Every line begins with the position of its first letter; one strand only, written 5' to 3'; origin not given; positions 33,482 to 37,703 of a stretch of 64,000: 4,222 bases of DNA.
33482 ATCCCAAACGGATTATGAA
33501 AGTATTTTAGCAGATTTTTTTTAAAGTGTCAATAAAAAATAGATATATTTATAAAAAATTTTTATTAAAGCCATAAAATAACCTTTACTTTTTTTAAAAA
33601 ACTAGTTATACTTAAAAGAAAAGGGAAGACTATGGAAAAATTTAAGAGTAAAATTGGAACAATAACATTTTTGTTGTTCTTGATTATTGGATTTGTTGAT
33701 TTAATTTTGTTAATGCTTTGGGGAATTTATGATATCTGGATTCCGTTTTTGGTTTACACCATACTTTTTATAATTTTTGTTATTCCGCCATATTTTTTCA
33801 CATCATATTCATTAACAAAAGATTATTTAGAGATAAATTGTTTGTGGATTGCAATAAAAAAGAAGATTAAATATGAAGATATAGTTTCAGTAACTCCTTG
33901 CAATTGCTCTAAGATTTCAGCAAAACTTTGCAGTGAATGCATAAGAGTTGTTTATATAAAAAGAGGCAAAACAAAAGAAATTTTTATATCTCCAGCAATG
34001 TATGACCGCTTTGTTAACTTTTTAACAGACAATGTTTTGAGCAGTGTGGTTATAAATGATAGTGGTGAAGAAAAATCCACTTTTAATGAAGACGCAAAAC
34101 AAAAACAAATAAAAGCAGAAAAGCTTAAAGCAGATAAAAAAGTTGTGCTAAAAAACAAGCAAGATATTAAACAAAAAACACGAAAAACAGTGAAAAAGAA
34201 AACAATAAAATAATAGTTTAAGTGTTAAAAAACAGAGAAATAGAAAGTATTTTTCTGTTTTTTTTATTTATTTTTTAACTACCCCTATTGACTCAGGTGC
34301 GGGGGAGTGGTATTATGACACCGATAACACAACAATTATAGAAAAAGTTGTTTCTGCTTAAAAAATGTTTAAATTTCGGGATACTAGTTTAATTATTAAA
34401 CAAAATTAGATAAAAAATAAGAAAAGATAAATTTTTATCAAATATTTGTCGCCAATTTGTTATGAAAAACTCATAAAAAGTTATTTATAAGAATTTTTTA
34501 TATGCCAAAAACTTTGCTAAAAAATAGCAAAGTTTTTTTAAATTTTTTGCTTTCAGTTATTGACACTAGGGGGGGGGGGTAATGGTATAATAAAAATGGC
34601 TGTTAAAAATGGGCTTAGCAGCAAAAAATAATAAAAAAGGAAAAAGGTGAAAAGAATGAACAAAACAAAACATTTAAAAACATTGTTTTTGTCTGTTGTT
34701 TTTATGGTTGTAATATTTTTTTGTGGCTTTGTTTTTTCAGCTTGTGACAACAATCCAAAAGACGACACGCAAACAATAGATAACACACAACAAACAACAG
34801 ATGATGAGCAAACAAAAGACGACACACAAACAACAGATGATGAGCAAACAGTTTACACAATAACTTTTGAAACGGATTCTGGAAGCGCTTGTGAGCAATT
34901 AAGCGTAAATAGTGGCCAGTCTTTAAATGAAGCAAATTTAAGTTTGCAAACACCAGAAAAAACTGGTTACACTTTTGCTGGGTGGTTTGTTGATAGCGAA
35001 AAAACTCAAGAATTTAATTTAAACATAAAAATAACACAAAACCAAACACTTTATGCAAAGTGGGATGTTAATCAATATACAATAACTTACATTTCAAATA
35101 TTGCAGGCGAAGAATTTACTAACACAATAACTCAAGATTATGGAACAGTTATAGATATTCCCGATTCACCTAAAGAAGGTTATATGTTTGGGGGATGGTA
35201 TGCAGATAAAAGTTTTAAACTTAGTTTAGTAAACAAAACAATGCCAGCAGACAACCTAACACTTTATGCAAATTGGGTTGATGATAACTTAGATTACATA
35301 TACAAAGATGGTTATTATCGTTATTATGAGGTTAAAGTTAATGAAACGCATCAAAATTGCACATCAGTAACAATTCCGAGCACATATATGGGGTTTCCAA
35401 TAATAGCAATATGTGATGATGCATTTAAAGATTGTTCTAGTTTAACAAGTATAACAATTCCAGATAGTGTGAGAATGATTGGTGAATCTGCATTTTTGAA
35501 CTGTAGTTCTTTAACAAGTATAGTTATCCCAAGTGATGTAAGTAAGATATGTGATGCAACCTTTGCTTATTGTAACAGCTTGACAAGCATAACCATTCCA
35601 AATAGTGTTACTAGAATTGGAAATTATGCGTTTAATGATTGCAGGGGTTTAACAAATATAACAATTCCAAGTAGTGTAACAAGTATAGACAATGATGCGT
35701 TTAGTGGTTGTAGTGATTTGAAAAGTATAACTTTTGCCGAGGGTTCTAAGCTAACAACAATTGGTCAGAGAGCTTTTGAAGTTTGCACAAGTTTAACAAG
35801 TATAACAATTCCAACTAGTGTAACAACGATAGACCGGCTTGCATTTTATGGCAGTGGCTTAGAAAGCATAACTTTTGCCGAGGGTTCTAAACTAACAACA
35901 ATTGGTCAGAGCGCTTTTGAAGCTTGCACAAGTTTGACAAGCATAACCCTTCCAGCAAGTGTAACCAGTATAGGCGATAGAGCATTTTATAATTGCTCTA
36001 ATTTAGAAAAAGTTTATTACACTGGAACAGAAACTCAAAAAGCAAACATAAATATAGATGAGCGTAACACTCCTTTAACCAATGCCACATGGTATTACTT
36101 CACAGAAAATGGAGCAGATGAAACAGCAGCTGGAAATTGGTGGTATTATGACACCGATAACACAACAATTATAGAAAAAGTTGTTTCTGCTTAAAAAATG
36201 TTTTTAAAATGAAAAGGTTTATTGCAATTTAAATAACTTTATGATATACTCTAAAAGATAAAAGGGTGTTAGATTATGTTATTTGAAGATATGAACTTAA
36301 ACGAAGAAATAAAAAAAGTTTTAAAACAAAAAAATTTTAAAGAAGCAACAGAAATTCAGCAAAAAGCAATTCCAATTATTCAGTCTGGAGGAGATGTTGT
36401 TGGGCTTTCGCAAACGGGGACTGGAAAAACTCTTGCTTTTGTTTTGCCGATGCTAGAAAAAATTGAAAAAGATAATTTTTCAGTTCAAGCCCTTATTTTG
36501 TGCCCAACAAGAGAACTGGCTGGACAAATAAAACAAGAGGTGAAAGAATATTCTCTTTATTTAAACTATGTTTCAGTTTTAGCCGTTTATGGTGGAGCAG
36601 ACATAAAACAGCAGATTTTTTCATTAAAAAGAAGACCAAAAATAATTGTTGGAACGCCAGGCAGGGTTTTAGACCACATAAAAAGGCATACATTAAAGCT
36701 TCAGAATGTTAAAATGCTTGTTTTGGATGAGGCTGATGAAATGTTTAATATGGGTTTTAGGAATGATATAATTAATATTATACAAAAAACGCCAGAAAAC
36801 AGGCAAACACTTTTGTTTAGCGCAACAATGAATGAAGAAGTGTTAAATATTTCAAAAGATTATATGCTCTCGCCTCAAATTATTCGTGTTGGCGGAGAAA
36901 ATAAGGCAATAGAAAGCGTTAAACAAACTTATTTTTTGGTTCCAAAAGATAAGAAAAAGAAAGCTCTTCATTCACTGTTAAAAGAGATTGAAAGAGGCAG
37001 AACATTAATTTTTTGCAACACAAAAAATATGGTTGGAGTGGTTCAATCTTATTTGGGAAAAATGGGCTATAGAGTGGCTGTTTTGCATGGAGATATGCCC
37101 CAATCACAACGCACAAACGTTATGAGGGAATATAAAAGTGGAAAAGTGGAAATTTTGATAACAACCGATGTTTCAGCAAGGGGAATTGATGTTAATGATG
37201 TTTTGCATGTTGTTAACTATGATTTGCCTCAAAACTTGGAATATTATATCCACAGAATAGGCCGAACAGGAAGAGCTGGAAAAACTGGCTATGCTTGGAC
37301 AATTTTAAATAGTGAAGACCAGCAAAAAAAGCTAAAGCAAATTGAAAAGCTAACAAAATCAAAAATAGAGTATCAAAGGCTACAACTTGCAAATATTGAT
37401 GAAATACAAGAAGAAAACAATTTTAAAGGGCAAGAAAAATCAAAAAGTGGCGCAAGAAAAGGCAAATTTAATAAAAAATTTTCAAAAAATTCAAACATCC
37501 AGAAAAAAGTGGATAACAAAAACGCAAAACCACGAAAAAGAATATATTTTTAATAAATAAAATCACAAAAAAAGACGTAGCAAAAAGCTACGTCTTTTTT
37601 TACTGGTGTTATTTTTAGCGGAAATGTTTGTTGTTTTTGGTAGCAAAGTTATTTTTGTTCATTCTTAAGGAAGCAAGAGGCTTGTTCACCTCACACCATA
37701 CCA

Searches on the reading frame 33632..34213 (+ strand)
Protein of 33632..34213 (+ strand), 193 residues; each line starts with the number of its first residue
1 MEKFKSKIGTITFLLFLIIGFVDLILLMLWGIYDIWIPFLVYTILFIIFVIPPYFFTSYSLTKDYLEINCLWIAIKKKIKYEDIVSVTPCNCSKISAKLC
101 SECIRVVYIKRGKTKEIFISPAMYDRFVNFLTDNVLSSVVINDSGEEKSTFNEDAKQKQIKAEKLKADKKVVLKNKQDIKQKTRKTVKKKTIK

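Call 10: search_protein_families(library=pfam, proteins=[window:33632-34213:+], max_evalue=0.01)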
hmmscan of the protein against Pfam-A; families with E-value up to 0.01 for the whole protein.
window:33632-34213:+ (193 aa): 2 families
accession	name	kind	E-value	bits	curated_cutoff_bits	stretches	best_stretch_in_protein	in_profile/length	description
PF06713.17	bPH_4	-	8.5e-07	29.4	22.9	1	57-132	1-71/74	Bacterial PH domain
PF10882.14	bPH_5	-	8.1e-05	23.1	22.5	0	58-89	2-31/100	Bacterial PH domain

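Call 55: find_encoding_contigs(protein=window:33632-34213:+, flank=4000, max_places=10)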
Protein window:33632-34213:+ (193 aa): 5 contigs read that carry it; 4 places shown.
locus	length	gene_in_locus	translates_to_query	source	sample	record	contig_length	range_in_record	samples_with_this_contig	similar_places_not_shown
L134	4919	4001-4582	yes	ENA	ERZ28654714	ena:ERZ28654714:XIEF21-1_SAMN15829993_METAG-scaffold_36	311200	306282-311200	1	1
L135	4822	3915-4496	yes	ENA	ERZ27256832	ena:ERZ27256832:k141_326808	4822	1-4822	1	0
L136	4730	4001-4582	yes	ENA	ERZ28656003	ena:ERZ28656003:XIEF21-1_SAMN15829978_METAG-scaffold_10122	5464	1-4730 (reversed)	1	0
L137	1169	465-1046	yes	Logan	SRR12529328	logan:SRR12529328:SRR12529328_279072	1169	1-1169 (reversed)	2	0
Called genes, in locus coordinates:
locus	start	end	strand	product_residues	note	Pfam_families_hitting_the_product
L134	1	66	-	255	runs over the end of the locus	PF07505:DUF5131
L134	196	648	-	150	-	PF13673:Acetyltransf_10 (weak), PF23209:IDM1_C (weak), PF00583:Acetyltransf_1, PF13508:Acetyltransf_7 (weak)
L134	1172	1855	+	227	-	-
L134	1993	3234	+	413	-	-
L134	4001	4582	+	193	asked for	PF06713:bPH_4 (weak)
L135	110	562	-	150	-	PF13673:Acetyltransf_10 (weak), PF23209:IDM1_C (weak), PF00583:Acetyltransf_1, PF13508:Acetyltransf_7 (weak)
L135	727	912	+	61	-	-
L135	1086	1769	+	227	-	-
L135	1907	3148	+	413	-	-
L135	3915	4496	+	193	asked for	PF06713:bPH_4 (weak)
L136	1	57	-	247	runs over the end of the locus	PF07505:DUF5131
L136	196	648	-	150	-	PF13673:Acetyltransf_10 (weak), PF23209:IDM1_C (weak), PF00583:Acetyltransf_1, PF13508:Acetyltransf_7 (weak)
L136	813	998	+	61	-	-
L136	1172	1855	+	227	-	-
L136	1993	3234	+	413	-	-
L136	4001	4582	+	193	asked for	PF06713:bPH_4 (weak)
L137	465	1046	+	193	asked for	PF06713:bPH_4 (weak)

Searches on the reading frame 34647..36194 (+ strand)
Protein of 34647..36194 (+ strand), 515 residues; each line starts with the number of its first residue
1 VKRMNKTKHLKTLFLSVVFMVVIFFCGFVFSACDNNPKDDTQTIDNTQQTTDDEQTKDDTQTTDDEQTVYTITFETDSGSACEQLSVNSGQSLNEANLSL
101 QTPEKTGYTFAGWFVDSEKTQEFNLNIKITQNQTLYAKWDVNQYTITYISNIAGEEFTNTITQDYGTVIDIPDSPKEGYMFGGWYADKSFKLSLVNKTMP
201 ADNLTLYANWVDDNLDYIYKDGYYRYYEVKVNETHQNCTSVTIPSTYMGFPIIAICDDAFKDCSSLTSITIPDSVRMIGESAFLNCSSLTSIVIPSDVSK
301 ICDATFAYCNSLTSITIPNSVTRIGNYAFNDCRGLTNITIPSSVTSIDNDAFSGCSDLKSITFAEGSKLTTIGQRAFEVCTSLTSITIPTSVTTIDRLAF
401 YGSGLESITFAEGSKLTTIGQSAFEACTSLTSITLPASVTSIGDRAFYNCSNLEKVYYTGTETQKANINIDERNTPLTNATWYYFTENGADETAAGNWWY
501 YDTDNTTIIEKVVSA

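Call 10: search_protein_families(library=pfam, proteins=[window:34647-36194:+], max_evalue=0.01)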
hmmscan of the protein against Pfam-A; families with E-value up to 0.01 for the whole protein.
window:34647-36194:+ (515 aa): 5 families
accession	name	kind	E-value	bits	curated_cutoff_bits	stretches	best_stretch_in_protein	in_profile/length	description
PF13306.12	LRR_5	-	4.4e-64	214.5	27.7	2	237-359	12-127/127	BspA type Leucine rich repeat region (6 copies)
PF09479.16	Flg_new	-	1.3e-25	89.7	27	2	70-138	1-65/65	Listeria-Bacteroides repeat domain (List_Bact_rpt)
PF13855.12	LRR_8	-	3.2e-14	52.9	27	1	343-387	12-55/61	Leucine rich repeat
PF18998.6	Flg_new_2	-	5.6e-10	39.5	23.6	2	153-212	9-71/73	Divergent InlB B-repeat domain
PF10694.14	DUF2500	-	0.00093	20.1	33.5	1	13-83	2-72/102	Protein of unknown function (DUF2500)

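Call 11: find_encoding_contigs(protein=window:34656-36194:+, flank=3000, max_places=10)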
Protein window:34656-36194:+ (512 aa): no gene with exactly this product is on record in the collection.

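Call 12: find_encoding_contigs(protein=window:34647-36191:+, flank=3000, max_places=10)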
Protein seq(515 aa) (515 aa): no gene with exactly this product is on record in the collection.

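Call 25: find_homologous_proteins(query=window:34656-36194:+, max_evalue=1e-30)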
Query window:34656-36194:+ (512 aa): 7481 proteins with E <= 1e-30 among 8000 candidates; the best 120 are listed.
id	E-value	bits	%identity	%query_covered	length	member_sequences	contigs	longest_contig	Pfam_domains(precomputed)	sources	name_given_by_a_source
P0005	0.0e+0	1143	99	100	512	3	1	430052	PF09479.17,PF13306.13,PF18998.7,PF13855.13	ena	-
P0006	7.6e-171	587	41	56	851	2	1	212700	PF13306.13,PF05725.19,PF13855.13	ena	-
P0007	2.7e-170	586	56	43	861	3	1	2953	PF13306.13,PF05725.19,PF12799.14,PF13855.13,PF23952.2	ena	-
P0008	3.4e-170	585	46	43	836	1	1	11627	PF13306.13,PF00207.29,PF05725.19,PF13855.13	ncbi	-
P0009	1.4e-161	557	51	47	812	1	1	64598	PF13306.13,PF18962.8,PF05725.19,PF12799.14,PF13855.13,PF23952.2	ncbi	-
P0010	2.5e-159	549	50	46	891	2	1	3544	PF11682.14,PF13306.13,PF00404.25,PF05725.19,PF12799.14,PF13855.13,PF23952.2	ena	-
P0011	6.2e-158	545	41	79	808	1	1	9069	PF09479.17,PF13306.13,PF18998.7,PF13855.13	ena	-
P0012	8.0e-154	531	50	43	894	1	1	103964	PF13306.13,PF27129.1,PF12799.14,PF13855.13,PF23952.2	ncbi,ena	-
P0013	8.1e-154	531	46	46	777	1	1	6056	PF13306.13,PF00404.25,PF05725.19,PF12799.14,PF13855.13,PF23952.2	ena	-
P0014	1.4e-152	527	52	43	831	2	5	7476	PF13306.13,PF00404.25,PF05725.19,PF12799.14,PF13855.13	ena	-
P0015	2.7e-152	526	46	46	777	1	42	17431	PF13306.13,PF00404.25,PF05725.19,PF12799.14,PF13855.13,PF23952.2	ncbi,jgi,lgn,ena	-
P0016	6.6e-152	525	50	44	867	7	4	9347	PF13306.13,PF00404.25,PF13855.13,PF23952.2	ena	-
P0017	9.1e-150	518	49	43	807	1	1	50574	PF13306.13,PF12799.14,PF13855.13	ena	-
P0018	1.5e-149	517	49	47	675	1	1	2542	PF13306.13,PF13855.13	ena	-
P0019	1.7e-148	514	39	60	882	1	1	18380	PF13306.13,PF00207.29,PF05725.19,PF13855.13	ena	-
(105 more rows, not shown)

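Call 33: find_encoding_contigs(protein=P0005, flank=3000, max_places=10)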
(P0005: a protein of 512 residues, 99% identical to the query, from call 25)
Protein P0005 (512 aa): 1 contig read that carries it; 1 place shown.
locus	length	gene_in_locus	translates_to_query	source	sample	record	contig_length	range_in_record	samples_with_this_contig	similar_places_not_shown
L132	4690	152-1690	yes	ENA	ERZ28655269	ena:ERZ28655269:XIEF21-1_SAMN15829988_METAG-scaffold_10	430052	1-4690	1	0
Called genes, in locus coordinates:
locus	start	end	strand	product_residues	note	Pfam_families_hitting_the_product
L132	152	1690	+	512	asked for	PF13855:LRR_8 (faint), PF09479:Flg_new, PF18998:Flg_new_2 (faint), PF09479:Flg_new, PF13306:LRR_5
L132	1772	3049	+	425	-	PF04851:ResIII, PF00270:DEAD, PF00271:Helicase_C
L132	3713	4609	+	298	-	-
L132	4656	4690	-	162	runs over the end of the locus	-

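Call 34: list_cluster_members(proteins=[P0005, P0001])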
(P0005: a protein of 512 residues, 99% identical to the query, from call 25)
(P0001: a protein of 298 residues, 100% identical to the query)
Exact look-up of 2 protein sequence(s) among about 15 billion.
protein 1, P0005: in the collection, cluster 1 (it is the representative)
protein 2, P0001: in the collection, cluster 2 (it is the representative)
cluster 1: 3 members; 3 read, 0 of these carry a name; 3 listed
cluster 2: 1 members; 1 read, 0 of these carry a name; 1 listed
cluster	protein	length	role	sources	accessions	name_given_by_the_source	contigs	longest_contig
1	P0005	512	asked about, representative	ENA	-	-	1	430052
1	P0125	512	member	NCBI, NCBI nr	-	-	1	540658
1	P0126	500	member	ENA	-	-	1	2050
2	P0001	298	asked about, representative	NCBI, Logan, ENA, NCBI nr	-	-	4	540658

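Call 35: find_encoding_contigs(protein=P0126, flank=3000, max_places=10)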
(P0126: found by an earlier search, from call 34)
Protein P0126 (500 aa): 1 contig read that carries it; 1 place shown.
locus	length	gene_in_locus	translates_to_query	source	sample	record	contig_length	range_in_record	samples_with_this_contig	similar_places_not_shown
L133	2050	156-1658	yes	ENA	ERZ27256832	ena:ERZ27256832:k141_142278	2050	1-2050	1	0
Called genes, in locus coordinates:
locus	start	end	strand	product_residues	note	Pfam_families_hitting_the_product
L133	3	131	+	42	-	?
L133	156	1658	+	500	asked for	PF13855:LRR_8 (faint), PF09479:Flg_new, PF18998:Flg_new_2 (faint), PF09479:Flg_new, PF13306:LRR_5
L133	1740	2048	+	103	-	?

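Call 36: find_encoding_contigs(protein=P0125, flank=3000, max_places=10)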
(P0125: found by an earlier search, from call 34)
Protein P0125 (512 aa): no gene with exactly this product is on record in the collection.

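Call 62: find_encoding_contigs(protein=P0011, flank=5000, max_places=6)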
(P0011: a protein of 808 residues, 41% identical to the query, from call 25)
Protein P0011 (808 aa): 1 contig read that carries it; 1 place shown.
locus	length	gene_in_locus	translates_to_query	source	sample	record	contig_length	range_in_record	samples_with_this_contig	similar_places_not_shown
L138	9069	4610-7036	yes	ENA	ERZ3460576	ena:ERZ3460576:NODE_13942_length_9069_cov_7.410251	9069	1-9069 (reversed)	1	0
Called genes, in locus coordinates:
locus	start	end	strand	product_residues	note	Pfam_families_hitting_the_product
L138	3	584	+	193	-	?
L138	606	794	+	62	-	PF12837:Fer4_6 (faint), PF13459:Fer4_15, PF13370:Fer4_13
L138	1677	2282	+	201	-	PF00440:TetR_N (weak)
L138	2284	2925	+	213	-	-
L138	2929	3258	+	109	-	-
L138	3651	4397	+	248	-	PF09479:Flg_new (weak)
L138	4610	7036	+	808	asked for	PF09479:Flg_new, PF18998:Flg_new_2 (faint), PF09479:Flg_new, PF13306:LRR_5, PF13855:LRR_8 (faint), PF13306:LRR_5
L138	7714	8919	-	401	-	PF01610:DDE_Tnp_ISL3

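Call 67: search_solved_structures(query=window:34656-36194:+, max_evalue=0.001)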
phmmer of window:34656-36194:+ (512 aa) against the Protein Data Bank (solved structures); distinct sequences matched with E-value up to 0.001: 32.
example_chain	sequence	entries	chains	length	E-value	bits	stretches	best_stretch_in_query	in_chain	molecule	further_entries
4gt6_A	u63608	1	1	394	1.2e-57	199.1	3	252-363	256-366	Cell surface protein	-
4fs7_A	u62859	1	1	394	1.2e-53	186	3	256-456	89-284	Uncharacterized protein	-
6mlx_A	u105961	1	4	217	3.8e-31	111.7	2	256-358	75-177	Leucine-rich repeat protein TpLRR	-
4h09_A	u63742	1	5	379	1.1e-28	103.6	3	281-360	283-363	Hypothetical leucine rich repeat protein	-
4cp6_A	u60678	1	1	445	7.7e-22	81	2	333-454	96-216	CHOLINE BINDING PROTEIN PCPA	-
4fdw_A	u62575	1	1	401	3.1e-19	72.4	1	263-419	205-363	leucine rich hypothetical protein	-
4fd0_A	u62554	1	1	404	4.2e-19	72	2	264-412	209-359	Leucine rich hypothetical protein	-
4oju_A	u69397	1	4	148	5.2e-12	48.6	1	222-323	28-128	hypothetical leucine rich repeat protein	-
3sb4_A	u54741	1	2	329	6.2e-12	48.3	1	292-374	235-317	Hypothetical leucine rich repeat protein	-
4pq8_A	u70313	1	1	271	1.6e-08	37.1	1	321-478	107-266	DESIGNED PROTEIN OR465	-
4li2_A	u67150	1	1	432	2.2e-08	36.6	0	251-452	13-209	Leucine-rich repeat-containing G-protein coupled receptor 4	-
4li1_B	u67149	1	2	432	2.8e-08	36.3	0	251-452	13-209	Leucine-rich repeat-containing G-protein coupled receptor 4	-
4qxe_A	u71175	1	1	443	1e-07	34.4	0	315-454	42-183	Leucine-rich repeat-containing G-protein coupled receptor 4, linker, Variable lymphocyte r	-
4kt1_A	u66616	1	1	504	1.5e-07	33.9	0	313-454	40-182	Leucine-rich repeat-containing G-protein coupled receptor 4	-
8wvu_A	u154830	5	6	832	8.1e-07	31.5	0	315-454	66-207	Leucine-rich repeat-containing G-protein coupled receptor 4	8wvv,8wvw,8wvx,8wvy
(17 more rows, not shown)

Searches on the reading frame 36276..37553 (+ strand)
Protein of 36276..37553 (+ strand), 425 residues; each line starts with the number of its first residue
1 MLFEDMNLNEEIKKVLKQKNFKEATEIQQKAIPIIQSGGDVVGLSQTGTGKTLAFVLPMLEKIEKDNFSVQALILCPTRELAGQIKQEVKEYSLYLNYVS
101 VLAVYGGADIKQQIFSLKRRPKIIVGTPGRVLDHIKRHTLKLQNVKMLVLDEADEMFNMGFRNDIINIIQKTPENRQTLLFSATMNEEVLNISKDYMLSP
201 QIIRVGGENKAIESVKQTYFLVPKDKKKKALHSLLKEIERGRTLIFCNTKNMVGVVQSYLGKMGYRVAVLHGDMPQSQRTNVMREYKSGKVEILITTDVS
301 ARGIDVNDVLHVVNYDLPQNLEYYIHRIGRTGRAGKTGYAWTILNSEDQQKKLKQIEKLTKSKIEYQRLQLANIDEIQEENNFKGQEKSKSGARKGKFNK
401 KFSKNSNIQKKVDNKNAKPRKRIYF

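Call 10: search_protein_families(library=pfam, proteins=[window:36276-37553:+], max_evalue=0.01)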
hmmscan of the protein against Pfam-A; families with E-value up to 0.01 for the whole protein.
window:36276-37553:+ (425 aa): 7 families
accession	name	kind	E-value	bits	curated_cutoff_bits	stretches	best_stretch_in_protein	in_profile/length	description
PF00270.35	DEAD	-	3.8e-52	176.8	26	1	25-190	1-165/167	DEAD/DEAH box helicase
PF00271.37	Helicase_C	-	1.2e-35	122.5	23.5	1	227-335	2-110/110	Helicase conserved C-terminal domain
PF04851.21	ResIII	-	1.6e-07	31.8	22.5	1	45-186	30-163/164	Type III restriction enzyme, res subunit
PF13401.12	AAA_22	-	0.0039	17.9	27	0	47-170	14-105/130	AAA domain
PF14617.12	CMS1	-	0.0048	16.7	35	1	110-152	164-207/250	U3-containing 90S pre-ribosomal complex subunit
PF06862.17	Utp25_C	-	0.005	16.9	32.8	0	229-325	35-134/190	Utp25, C-terminal domain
PF22590.2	Cas3-like_C_2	-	0.0097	16.6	27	0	241-334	3-104/106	CRISPR-associated nuclease/helicase Cas3, C-terminal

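Call 13: find_encoding_contigs(protein=window:36276-37553:+, flank=5000, max_places=10)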
Protein window:36276-37553:+ (425 aa): 4 contigs read that carry it; 4 places shown.
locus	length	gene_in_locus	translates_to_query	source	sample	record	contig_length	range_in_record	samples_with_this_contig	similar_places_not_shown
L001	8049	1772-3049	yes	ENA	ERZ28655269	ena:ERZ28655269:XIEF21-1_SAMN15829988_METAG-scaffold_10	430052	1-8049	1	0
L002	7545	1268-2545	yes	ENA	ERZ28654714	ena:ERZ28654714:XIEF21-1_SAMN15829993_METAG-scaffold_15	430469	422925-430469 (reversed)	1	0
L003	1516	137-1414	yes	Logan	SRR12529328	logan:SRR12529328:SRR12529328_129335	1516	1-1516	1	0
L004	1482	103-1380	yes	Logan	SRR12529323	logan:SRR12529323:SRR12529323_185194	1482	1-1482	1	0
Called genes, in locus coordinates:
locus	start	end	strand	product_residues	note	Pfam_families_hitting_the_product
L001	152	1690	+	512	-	PF13855:LRR_8 (faint), PF09479:Flg_new, PF18998:Flg_new_2 (faint), PF09479:Flg_new, PF13306:LRR_5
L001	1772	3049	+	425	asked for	PF04851:ResIII, PF00270:DEAD, PF00271:Helicase_C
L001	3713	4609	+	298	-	-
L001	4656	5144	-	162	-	-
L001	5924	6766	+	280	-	PF00248:Aldo_ket_red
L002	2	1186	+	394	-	?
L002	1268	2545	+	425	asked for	PF04851:ResIII, PF00270:DEAD, PF00271:Helicase_C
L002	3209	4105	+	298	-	-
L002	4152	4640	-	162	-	-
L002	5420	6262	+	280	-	PF00248:Aldo_ket_red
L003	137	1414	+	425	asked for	PF04851:ResIII, PF00270:DEAD, PF00271:Helicase_C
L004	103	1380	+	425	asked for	PF04851:ResIII, PF00270:DEAD, PF00271:Helicase_C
